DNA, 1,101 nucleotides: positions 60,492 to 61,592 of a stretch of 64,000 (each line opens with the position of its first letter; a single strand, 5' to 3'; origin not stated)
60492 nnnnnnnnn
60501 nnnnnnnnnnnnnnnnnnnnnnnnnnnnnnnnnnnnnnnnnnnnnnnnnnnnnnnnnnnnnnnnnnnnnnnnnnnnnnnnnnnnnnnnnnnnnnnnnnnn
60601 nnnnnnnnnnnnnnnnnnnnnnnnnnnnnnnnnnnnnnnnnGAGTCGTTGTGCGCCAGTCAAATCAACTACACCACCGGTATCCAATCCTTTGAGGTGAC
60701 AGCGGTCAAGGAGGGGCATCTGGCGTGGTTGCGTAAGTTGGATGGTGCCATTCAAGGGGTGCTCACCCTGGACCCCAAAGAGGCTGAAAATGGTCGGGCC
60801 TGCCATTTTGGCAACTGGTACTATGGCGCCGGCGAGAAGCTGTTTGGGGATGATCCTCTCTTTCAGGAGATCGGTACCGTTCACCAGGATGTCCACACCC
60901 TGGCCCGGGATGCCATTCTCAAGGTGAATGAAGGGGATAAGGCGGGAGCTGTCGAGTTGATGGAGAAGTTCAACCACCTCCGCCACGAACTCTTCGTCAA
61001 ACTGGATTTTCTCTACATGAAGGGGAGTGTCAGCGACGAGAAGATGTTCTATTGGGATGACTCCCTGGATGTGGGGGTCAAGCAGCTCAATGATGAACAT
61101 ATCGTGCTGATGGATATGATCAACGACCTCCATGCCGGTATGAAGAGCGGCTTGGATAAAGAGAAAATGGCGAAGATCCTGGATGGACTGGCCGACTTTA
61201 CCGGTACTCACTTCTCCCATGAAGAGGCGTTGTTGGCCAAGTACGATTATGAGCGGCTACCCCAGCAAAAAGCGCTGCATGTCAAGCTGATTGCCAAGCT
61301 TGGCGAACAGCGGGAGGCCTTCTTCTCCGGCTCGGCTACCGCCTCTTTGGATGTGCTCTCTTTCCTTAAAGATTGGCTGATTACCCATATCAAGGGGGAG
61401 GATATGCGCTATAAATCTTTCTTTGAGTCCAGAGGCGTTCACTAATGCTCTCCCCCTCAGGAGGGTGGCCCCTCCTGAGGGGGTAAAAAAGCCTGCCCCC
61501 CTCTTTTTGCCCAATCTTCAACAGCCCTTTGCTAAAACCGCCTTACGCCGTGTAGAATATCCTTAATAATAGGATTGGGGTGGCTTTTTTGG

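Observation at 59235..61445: Chemoreceptor carrying two different metal-centre sensor domains in series (CZB zinc-binding + hemerythrin) after the signalling domain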

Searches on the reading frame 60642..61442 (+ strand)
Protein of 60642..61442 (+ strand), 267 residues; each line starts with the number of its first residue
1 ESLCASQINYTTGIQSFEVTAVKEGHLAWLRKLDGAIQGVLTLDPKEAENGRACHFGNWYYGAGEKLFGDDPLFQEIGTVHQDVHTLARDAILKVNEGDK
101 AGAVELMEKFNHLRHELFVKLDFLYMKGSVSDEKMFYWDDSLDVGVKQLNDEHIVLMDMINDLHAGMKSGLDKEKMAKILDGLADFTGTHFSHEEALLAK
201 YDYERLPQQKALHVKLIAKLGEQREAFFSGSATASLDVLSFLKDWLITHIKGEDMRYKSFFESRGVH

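Call 28: search_protein_representatives(protein=window:60642-61442:+)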
Query: 267 residues. Proteins with E-value up to 0.001 (for the whole library): 17421; up to 1e-10: 4673; up to 1e-30: 60. The best 150 are listed.
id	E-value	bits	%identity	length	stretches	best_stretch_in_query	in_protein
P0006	3.6e-83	295.8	51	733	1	1-267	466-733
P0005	3.3e-80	286.1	50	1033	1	1-266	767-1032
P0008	3.3e-72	259.8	45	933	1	1-266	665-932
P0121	1.7e-58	214.9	32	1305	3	131-266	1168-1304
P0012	3.5e-56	207.3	40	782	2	8-260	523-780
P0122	1.3e-50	189.1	38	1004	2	131-261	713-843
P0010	3.6e-50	187.6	35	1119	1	2-266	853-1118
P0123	1.2e-49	185.9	40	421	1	11-265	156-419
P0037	6.8e-48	180.1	37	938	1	6-262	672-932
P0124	7.0e-48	180.1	42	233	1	53-266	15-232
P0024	1.3e-47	179.2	38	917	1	1-252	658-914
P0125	9.5e-47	176.4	27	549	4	137-266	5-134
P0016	1.7e-46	175.5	40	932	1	15-260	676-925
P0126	1.6e-44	169.1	28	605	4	137-263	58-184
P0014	2.6e-44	168.4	34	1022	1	1-266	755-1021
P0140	1.3e-36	143.2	32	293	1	18-266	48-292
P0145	1.9e-33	132.7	27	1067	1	2-261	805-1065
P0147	4.7e-33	131.5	31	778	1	6-266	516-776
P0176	1.2e-27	113.8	29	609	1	21-261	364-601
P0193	1.6e-26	110.1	34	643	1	26-266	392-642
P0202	2.6e-26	109.4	27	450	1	2-265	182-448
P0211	8.1e-26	107.8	27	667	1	22-260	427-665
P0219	3.7e-25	105.6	27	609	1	18-257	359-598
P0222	4.1e-25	105.5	28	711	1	24-266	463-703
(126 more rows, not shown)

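Call 31: search_protein_families(library=pfam, proteins=[P0123, P0140, P0176, P0202, P0211, P0219, P0222, P0147, P0145, P0193], max_evalue=0.0001)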
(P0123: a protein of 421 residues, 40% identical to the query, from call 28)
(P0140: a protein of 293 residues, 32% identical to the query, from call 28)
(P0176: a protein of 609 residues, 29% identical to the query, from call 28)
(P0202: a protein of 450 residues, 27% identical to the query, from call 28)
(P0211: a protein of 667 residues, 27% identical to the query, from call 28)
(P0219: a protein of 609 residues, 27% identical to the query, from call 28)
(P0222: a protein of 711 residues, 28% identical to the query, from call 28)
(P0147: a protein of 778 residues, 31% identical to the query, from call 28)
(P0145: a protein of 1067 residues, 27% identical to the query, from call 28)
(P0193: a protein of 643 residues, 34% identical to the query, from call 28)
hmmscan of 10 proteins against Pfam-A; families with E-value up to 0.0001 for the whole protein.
P0123 (421 aa): 2 families
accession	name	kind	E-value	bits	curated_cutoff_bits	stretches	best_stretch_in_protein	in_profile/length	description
PF13682.11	CZB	-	4.1e-16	59.5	29.4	1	171-237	1-64/64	Chemoreceptor zinc-binding domain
PF01814.28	Hemerythrin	-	2.7e-14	54.2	25.3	1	300-411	3-123/127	Hemerythrin HHE cation binding domain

P0140 (293 aa): 2 families
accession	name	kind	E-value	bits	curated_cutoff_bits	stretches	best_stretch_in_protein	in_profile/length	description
PF01814.28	Hemerythrin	-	1.3e-17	64.9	25.3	1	172-283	3-123/127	Hemerythrin HHE cation binding domain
PF13682.11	CZB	-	4.4e-13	49.8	29.4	1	56-122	1-64/64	Chemoreceptor zinc-binding domain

P0176 (609 aa): 3 families
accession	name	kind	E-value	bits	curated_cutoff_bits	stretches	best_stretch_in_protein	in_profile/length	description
PF00015.26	MCPsignal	-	3.1e-26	92.7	34.6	1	136-293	10-167/172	Methyl-accepting chemotaxis protein (MCP) signalling domain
PF01814.28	Hemerythrin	-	5.7e-15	56.4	25.3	1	485-598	2-124/127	Hemerythrin HHE cation binding domain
PF13682.11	CZB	-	1.2e-12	48.4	29.4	1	369-433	1-63/64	Chemoreceptor zinc-binding domain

P0202 (450 aa): 2 families
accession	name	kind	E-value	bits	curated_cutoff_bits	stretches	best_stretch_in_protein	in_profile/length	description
PF01814.28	Hemerythrin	-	3.1e-14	54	25.3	1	328-441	2-124/127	Hemerythrin HHE cation binding domain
PF13682.11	CZB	-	9.2e-08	32.8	29.4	1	206-271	1-63/64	Chemoreceptor zinc-binding domain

P0211 (667 aa): 3 families
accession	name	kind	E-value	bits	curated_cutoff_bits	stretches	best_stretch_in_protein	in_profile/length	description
PF00015.26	MCPsignal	-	7.2e-27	94.8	34.6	1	192-348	12-168/172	Methyl-accepting chemotaxis protein (MCP) signalling domain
PF01814.28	Hemerythrin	-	1.8e-15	58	25.3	1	553-665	5-126/127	Hemerythrin HHE cation binding domain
PF13682.11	CZB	-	5e-10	40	29.4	1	431-496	1-63/64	Chemoreceptor zinc-binding domain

P0219 (609 aa): 3 families
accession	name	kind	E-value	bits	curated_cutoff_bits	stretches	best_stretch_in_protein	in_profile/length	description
PF00015.26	MCPsignal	-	9.9e-25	87.8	34.6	1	135-285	11-161/172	Methyl-accepting chemotaxis protein (MCP) signalling domain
PF01814.28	Hemerythrin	-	5.1e-14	53.3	25.3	1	487-600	3-125/127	Hemerythrin HHE cation binding domain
PF13682.11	CZB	-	5.7e-08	33.4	29.4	1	367-429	1-61/64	Chemoreceptor zinc-binding domain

P0222 (711 aa): 3 families
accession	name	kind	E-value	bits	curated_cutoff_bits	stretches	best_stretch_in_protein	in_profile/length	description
PF00015.26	MCPsignal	-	2.4e-28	99.6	34.6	1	213-371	11-169/172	Methyl-accepting chemotaxis protein (MCP) signalling domain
PF01814.28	Hemerythrin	-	2.7e-14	54.2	25.3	1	583-693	3-122/127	Hemerythrin HHE cation binding domain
PF13682.11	CZB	-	2.7e-09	37.7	29.4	1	465-531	1-64/64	Chemoreceptor zinc-binding domain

P0147 (778 aa): 2 families
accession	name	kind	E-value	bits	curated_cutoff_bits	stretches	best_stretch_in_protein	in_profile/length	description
PF00015.26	MCPsignal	-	2.6e-29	102.7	34.6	1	258-424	4-170/172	Methyl-accepting chemotaxis protein (MCP) signalling domain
PF01814.28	Hemerythrin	-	3.9e-12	47.2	25.3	1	656-767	3-123/127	Hemerythrin HHE cation binding domain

P0145 (1067 aa): 4 families
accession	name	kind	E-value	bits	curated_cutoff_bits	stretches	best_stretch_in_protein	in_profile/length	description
PF00015.26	MCPsignal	-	1.2e-32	113.5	34.6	1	552-718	5-164/172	Methyl-accepting chemotaxis protein (MCP) signalling domain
PF01814.28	Hemerythrin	-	1.8e-09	38.6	25.3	1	949-1062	2-124/127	Hemerythrin HHE cation binding domain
PF13682.11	CZB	-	4.6e-06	27.3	29.4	1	837-894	9-63/64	Chemoreceptor zinc-binding domain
PF00672.30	HAMP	-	1.9e-05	25.3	25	0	356-407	1-51/53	HAMP domain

P0193 (643 aa): 3 families
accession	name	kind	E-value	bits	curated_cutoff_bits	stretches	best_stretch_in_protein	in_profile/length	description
PF00015.26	MCPsignal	-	3.3e-35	121.9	34.6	1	173-283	3-114/172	Methyl-accepting chemotaxis protein (MCP) signalling domain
PF01814.28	Hemerythrin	-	3.2e-17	63.6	25.3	1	520-637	1-127/127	Hemerythrin HHE cation binding domain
PF13682.11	CZB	-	2.1e-09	38.1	29.4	1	392-454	1-63/64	Chemoreceptor zinc-binding domain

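Call 32: list_cluster_members(proteins=[P0123, P0140, P0176, P0202, P0211, P0219, P0222, P0147, P0145, P0193])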
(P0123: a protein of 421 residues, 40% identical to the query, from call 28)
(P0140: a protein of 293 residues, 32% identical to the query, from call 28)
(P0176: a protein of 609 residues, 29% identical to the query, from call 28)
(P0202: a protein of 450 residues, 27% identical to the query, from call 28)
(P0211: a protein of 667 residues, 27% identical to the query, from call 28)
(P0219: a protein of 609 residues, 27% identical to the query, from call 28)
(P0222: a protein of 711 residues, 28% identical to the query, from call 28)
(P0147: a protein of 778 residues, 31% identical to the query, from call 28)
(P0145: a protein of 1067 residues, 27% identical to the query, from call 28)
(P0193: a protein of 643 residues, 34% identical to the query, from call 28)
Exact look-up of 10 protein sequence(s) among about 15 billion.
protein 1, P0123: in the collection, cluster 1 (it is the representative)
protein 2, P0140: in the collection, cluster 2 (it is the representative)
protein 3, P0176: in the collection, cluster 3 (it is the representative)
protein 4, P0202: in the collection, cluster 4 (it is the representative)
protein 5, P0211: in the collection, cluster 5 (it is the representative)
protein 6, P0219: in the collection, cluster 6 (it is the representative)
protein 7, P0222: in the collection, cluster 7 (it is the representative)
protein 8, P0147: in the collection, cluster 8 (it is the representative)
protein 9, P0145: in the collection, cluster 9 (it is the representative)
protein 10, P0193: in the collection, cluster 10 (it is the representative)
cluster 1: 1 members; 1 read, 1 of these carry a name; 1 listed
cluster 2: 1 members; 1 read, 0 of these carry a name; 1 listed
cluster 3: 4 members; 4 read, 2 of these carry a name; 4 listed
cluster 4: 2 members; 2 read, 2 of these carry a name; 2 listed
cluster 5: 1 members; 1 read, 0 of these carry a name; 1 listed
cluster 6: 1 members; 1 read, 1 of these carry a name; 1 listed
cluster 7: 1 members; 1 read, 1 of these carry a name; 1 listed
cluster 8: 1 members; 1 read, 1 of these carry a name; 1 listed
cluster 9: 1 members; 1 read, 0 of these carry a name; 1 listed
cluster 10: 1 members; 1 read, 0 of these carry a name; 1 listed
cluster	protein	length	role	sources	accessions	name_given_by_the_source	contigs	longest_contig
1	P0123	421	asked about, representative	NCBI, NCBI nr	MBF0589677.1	MAG: bacteriohemerythrin [Magnetococcales bacterium] | bacteriohemerythrin [Magnetococcales bacterium]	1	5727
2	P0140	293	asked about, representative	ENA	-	-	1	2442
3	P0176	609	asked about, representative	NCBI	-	-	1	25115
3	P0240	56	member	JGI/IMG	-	LysR family hca operon transcriptional activator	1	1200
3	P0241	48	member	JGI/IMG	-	LysR family transcriptional regulator, hca operon transcriptional activator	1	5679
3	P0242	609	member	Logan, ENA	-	-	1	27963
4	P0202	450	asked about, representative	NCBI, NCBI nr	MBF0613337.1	MAG: bacteriohemerythrin [Magnetococcales bacterium] | bacteriohemerythrin [Magnetococcales bacterium]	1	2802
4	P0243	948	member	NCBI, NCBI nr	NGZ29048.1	MAG: bacteriohemerythrin [Magnetococcales bacterium] | bacteriohemerythrin [Magnetococcales bacterium]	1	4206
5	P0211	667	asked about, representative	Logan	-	-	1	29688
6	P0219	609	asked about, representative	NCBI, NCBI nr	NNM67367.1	MAG: bacteriohemerythrin [Spirochaetales bacterium] | bacteriohemerythrin [Spirochaetales bacterium]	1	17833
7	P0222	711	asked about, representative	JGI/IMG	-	methyl-accepting chemotaxis protein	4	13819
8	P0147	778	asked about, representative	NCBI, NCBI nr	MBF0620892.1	MAG: bacteriohemerythrin [Magnetococcales bacterium] | bacteriohemerythrin [Magnetococcales bacterium]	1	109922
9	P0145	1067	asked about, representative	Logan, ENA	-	-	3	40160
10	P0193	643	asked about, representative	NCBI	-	-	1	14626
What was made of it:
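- Tried and rejected: These lie on 2.4-5.7 kb contigs, and a cluster-mate of P0202 is 948 aa (calls 31, 32), so they are probably truncated genes.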

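Call 37: find_related_loci(query=A3, collection=genome_contigs, flank=3000)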
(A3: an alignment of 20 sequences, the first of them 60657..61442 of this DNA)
Query A3 (262 aa) in genome_contigs; peptide patterns used: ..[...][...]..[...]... (x = any residue, [..] = any of these).
600 stretches matched a pattern (row limit reached: there are more); 569 encode a relative of the query (tblastn E <= 1e-3); the best 80 are kept; 80 distinct loci.
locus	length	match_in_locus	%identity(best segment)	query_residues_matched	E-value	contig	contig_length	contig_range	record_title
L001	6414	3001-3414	44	125-262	1e-37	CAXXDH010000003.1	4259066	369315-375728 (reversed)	MAG: Desulfovibrionaceae bacterium isolate 908e55cc-3562-4718-80e3-675b26bf5ef5 genome assembly, contig: contig_3, whole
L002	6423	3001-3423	45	121-261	2e-36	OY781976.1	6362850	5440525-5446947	MAG: uncultured Desulforhopalus sp. isolate bb11d97f-aff7-40c5-8ccb-5babbf234ee9 genome assembly, chromosome: 1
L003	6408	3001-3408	43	126-261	8e-34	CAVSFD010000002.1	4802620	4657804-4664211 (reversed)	MAG: uncultured Spirochaetota bacterium isolate MFD02979.bin.1.65 genome assembly, contig: contig_47028, whole genome sh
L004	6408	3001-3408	42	126-261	3e-33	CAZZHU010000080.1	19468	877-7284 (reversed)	MAG TPA_asm: uncultured Leptospirales bacterium isolate SRP192927_co6_673 genome assembly, contig: NODE_6102_length_1946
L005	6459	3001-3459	39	110-261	4e-32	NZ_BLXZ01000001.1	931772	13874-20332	Geomonas limicola strain Red745 sequence01, whole genome shotgun sequence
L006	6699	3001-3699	29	21-256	6e-32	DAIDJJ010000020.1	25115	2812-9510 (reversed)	MAG TPA_asm: Spirochaetales bacterium isolate clean382 NODE_20_length_25115_cov_3.629803, whole genome shotgun sequence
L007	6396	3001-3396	39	130-261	2e-31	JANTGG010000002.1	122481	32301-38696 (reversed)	MAG: Desulfocapsa sp. isolate bin10051 c_000000000015, whole genome shotgun sequence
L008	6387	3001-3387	44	133-261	5e-32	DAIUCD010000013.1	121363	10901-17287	MAG TPA_asm: Spirochaetota bacterium isolate CTOTU7684 NODE_331_length_121363_cov_9.981609, whole genome shotgun sequenc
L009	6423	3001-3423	38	122-262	3e-31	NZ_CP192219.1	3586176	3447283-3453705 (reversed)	Halodesulfovibrio aestuarii strain DSM 17919 chromosome, complete genome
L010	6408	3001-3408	43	126-261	3e-31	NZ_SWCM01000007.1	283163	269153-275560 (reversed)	Desulfopila sp. IMCC35006 NODE_7_length_283163_cov_108.932450, whole genome shotgun sequence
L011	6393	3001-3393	43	131-261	5e-31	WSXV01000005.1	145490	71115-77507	MAG: Desulfobulbaceae bacterium isolate X3_MetaBAT.10 scaffold_49, whole genome shotgun sequence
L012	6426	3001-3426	37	121-262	5e-31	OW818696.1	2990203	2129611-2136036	metagenome genome assembly, chromosome: 1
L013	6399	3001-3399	41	130-262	5e-31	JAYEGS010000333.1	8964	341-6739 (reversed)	MAG: Pseudomonadota bacterium isolate MAG240 MAG240_333, whole genome shotgun sequence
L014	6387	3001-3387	43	133-261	1e-30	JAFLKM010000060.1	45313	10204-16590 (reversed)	MAG: Desulfobulbaceae bacterium isolate LaCa_MAG_5 c_000000001381, whole genome shotgun sequence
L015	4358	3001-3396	41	129-261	8e-31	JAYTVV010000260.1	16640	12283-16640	MAG: Geobacteraceae bacterium isolate GFS_5743 GFS_5743_259, whole genome shotgun sequence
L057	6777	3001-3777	27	1-252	5e-28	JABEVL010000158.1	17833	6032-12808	MAG: Spirochaetales bacterium isolate MAG 31 k99_1895761, whole genome shotgun sequence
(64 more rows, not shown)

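Call 38: search_solved_structures(query=window:60642-61442:+, max_evalue=0.01, show_alignments=3)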
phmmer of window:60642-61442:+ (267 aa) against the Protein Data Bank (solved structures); distinct sequences matched with E-value up to 0.01: 11.
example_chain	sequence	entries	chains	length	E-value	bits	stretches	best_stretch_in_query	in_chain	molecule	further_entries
2avk_A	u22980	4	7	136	8.9e-16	61.7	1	137-266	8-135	hemerythrin-like domain protein DcrH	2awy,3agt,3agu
2awc_A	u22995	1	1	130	1.4e-15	61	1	140-266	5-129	hemerythrin-like domain protein DcrH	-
4xpx_A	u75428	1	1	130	2.6e-15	60.2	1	146-257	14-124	Bacteriohemerythrin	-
3waq_A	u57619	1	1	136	8.6e-15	58.5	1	137-266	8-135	Hemerythrin-like domain protein DcrH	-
3whn_A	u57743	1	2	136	8.6e-15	58.5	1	137-266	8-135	Hemerythrin-like domain protein DcrH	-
4xpw_A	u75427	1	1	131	9.4e-15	58.4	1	146-257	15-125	Bacteriohemerythrin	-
4xq1_A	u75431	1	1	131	1.3e-14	57.9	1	146-257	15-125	Bacteriohemerythrin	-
4xpy_A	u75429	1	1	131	1.3e-14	57.9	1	146-257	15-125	Bacteriohemerythrin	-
1a7d_A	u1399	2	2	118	8.8e-10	42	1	135-259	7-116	MYOHEMERYTHRIN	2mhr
1a7e_A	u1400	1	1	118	8.3e-09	38.8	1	135-259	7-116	MYOHEMERYTHRIN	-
1hmd_A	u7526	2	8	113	0.0094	19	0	160-259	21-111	HEMERYTHRIN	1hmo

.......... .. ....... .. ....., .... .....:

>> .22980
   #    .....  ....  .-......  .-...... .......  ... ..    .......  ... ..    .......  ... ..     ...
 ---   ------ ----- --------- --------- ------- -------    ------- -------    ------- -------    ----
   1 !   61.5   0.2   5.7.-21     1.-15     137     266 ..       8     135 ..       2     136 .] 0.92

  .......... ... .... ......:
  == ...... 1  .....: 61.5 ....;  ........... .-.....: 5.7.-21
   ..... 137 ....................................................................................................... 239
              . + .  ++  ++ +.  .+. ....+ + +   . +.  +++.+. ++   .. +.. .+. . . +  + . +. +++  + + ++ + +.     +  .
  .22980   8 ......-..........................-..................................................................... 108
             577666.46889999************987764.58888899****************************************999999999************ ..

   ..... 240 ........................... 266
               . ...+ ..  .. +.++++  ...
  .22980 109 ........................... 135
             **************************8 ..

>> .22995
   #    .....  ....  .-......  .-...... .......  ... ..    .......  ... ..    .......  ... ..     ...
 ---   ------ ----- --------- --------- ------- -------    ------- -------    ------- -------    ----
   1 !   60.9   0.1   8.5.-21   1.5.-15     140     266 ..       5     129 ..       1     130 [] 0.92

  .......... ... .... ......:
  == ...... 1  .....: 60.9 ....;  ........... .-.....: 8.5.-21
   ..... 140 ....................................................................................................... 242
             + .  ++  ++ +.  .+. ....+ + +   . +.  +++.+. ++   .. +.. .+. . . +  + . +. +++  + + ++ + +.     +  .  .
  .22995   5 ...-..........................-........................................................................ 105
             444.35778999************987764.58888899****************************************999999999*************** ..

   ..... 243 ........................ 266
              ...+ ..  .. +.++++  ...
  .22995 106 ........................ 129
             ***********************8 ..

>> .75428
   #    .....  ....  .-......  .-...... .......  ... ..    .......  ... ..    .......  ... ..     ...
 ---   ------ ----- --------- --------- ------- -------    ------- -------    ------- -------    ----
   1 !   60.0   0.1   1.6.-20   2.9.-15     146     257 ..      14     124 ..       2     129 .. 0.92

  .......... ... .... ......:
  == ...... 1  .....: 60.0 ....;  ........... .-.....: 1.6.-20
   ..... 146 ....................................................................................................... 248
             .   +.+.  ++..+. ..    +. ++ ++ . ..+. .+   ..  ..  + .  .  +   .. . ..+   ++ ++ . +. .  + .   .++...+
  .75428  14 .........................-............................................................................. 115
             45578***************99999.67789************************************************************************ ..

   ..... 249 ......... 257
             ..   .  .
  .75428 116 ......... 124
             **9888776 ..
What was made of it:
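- Checked: Gln678 (codon CAA, 61266-61268) aligns with the fourth ligand His of DcrH-Hr in a HMMER alignment to solved structure 2AVK (call 38).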

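Call 48: predict_structure(alignment_id=A3)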
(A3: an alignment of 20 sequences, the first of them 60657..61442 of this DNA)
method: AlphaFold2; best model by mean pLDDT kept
length: 262 residues; sequences in the alignment: 20
mean_pLDDT: 86.0   pTM: 0.52
mean pLDDT of the five models: 86.0, 85.7, 85.3, 83.6, 82.8
residues with pLDDT >= 90: 139; 70-90: 98; 50-70: 13; < 50: 12
segments of 3 or more residues with pLDDT < 50: 1-10
pLDDT, mean of each block of 10 residues (from residue 1): 36 79 93 94 85 89 85 95 96 97 93 83 61 90 94 89 77 90 96 96 94 89 71 81 89 92 91
secondary structure, 60 per line:
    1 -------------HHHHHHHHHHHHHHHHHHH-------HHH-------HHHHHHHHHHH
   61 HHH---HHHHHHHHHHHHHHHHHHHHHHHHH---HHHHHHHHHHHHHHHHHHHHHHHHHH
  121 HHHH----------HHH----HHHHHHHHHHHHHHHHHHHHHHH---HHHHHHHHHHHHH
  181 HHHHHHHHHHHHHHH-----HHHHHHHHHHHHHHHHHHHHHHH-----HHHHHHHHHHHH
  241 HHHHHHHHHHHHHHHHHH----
elements in order: H14-32 H50-63 H67-91 H95-124 H142-164 H168-195 H201-223 H229-258
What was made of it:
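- AlphaFold gives no confident relative placement of CZB and Hr (pTM 0.52 despite pLDDT 86; call 48). No predicted interface brings the two sites together (call 48).
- Tried and rejected: The two-domain AF2 model has pLDDT 86 but pTM 0.52, and the linker pLDDT is 61 (call 48), so packing is not supported.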
